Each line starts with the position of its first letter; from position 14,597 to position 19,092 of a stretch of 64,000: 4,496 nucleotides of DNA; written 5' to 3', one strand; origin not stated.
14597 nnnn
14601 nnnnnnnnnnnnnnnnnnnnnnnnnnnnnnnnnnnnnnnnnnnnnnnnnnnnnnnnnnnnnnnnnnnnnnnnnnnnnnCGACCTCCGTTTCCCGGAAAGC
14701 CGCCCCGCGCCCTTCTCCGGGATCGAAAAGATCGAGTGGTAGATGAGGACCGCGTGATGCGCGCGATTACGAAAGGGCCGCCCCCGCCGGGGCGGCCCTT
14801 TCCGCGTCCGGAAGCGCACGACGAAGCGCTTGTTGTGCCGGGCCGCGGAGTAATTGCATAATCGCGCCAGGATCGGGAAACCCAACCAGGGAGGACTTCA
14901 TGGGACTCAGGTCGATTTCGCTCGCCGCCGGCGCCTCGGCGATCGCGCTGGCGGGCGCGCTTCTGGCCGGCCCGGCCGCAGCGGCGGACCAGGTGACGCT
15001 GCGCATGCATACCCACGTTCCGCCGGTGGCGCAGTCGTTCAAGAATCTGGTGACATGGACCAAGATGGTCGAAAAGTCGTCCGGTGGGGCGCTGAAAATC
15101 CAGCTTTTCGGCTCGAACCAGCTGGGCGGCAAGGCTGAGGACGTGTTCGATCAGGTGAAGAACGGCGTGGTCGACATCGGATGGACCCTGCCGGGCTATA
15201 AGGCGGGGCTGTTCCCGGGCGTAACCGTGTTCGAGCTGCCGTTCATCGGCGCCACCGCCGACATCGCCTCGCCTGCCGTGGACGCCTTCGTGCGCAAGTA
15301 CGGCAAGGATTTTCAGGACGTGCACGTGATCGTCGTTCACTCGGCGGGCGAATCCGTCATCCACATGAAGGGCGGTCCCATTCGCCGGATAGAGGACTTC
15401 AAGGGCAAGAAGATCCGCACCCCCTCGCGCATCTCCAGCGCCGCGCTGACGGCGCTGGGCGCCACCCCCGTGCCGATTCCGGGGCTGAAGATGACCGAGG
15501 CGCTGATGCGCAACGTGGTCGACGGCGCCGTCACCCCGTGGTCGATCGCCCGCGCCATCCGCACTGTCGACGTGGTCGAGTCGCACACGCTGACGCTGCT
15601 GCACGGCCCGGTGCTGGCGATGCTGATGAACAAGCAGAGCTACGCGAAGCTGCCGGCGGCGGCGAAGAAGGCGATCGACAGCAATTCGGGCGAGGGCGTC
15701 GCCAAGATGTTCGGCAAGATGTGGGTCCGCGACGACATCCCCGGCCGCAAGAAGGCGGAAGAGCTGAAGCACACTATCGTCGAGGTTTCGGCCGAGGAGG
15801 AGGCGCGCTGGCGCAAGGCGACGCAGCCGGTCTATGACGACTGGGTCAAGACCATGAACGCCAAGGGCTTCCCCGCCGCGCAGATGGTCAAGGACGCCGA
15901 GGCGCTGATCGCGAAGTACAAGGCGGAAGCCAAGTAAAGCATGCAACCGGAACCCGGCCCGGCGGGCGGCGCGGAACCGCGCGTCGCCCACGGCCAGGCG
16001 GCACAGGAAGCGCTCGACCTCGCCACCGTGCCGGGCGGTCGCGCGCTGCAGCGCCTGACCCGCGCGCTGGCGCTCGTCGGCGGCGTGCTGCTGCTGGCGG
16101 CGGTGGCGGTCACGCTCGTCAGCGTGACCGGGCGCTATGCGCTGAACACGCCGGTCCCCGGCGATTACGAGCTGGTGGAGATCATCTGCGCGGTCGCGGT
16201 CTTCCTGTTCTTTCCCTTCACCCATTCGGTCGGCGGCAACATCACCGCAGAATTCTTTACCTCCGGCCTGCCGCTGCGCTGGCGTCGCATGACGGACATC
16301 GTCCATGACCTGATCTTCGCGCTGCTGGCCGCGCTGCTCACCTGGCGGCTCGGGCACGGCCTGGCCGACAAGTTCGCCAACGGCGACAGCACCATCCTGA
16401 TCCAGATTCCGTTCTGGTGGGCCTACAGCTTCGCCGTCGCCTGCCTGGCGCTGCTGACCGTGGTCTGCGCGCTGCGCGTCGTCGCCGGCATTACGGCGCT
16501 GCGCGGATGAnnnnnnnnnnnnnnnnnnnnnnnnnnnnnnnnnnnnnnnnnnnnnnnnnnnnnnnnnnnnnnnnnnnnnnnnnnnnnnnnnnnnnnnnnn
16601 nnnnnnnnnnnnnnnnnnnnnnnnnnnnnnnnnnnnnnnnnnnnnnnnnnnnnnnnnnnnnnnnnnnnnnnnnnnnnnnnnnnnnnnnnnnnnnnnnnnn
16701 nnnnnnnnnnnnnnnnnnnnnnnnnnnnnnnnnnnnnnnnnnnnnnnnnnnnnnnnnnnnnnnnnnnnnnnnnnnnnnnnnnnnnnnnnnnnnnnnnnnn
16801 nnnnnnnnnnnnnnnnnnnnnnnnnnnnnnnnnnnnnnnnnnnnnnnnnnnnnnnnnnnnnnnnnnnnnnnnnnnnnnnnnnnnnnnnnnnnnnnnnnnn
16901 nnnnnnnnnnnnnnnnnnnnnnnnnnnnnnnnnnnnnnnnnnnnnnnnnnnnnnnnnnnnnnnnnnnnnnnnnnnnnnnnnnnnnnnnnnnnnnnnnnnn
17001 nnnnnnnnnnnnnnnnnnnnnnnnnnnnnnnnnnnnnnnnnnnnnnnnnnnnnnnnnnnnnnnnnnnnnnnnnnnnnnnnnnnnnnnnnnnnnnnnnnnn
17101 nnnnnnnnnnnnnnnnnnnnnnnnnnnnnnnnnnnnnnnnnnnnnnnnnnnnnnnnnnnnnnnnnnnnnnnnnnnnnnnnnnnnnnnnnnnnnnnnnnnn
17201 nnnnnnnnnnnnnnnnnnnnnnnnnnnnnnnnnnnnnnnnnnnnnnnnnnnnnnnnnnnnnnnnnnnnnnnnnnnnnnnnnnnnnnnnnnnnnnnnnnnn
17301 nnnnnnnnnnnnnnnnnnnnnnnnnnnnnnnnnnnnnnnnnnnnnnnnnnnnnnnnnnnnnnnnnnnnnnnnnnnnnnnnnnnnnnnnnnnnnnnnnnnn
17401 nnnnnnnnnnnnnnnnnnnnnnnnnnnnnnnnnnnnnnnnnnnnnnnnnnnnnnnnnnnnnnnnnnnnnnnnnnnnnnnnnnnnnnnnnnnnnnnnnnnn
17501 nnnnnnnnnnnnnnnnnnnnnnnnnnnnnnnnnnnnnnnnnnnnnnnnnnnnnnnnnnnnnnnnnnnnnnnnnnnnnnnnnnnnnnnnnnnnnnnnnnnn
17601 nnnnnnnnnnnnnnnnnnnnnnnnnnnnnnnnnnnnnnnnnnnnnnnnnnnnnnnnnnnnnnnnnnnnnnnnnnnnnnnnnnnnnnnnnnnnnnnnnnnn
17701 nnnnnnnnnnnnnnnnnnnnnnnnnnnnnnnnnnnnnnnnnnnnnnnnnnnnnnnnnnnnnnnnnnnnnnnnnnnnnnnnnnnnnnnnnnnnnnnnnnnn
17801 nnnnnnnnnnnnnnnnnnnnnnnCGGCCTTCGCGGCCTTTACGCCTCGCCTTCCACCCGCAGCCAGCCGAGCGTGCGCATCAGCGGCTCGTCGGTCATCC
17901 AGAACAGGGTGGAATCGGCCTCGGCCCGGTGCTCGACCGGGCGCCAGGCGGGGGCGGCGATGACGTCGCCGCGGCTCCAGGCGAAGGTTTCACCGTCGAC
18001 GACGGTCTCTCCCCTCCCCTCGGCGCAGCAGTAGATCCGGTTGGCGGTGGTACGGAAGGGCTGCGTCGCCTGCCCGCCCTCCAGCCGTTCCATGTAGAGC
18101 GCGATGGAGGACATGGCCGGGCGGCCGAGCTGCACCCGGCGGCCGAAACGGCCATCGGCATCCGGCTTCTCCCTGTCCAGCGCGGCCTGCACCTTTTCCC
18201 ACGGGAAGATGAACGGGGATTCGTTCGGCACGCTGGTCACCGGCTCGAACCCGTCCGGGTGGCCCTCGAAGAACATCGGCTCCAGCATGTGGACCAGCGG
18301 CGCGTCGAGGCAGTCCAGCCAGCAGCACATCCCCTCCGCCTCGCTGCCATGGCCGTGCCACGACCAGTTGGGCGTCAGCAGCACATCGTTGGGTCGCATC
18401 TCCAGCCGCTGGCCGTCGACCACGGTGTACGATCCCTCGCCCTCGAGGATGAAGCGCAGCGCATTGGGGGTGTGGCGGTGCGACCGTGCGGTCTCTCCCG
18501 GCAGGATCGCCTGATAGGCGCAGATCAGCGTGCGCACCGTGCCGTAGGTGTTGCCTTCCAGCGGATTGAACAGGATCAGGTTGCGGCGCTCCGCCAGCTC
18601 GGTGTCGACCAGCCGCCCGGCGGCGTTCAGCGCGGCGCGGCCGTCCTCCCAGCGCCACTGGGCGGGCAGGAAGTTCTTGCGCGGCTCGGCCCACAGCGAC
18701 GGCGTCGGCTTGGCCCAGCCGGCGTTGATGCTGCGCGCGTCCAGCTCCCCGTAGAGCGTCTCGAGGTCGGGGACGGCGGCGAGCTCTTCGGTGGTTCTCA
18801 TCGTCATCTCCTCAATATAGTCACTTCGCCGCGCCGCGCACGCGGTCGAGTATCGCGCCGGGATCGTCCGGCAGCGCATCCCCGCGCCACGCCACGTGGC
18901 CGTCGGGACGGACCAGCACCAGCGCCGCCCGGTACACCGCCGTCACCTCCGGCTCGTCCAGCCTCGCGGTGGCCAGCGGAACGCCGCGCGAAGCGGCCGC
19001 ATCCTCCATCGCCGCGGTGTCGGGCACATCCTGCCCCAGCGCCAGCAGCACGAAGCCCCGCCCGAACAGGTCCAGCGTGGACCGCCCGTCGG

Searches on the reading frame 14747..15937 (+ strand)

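Call 36: search_protein_families(library=pfam, proteins=[window:14747-15937:+], max_evalue=0.00001)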
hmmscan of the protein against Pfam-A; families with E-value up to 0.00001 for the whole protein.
window:14747-15937:+ (396 aa): 1 family
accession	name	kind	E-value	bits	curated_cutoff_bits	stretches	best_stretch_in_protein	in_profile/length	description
PF03480.18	DctP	-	6e-46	157.5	23.4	1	92-366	6-283/286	Bacterial extracellular solute-binding protein, family 7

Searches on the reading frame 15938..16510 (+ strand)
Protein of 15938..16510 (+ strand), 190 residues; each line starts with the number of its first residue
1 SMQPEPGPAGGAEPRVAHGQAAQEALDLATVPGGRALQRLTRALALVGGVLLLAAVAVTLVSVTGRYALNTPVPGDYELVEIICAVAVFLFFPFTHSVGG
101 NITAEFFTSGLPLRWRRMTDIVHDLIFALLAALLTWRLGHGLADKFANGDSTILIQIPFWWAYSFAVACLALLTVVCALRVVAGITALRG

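Call 37: search_protein_families(library=pfam, proteins=[window:15938-16510:+], max_evalue=0.00001)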
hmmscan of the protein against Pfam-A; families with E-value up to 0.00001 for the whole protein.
window:15938-16510:+ (190 aa): 1 family
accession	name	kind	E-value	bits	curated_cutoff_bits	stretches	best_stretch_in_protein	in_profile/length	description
PF04290.18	DctQ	-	5.6e-22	78.5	28.3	1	56-185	2-130/132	Tripartite ATP-independent periplasmic transporters, DctQ component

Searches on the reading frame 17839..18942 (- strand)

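Call 34: search_protein_families(library=pfam, proteins=[window:17839-18942:-], max_evalue=0.00001)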
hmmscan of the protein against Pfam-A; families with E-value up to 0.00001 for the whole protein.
window:17839-18942:- (367 aa): 2 families
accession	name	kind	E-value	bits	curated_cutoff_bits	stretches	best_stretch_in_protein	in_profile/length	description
PF07883.17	Cupin_2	-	2.2e-22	79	27.2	1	144-210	3-68/70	Cupin domain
PF02311.25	AraC_binding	-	2.7e-06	27.6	21.1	0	140-205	4-68/135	AraC-like ligand binding domain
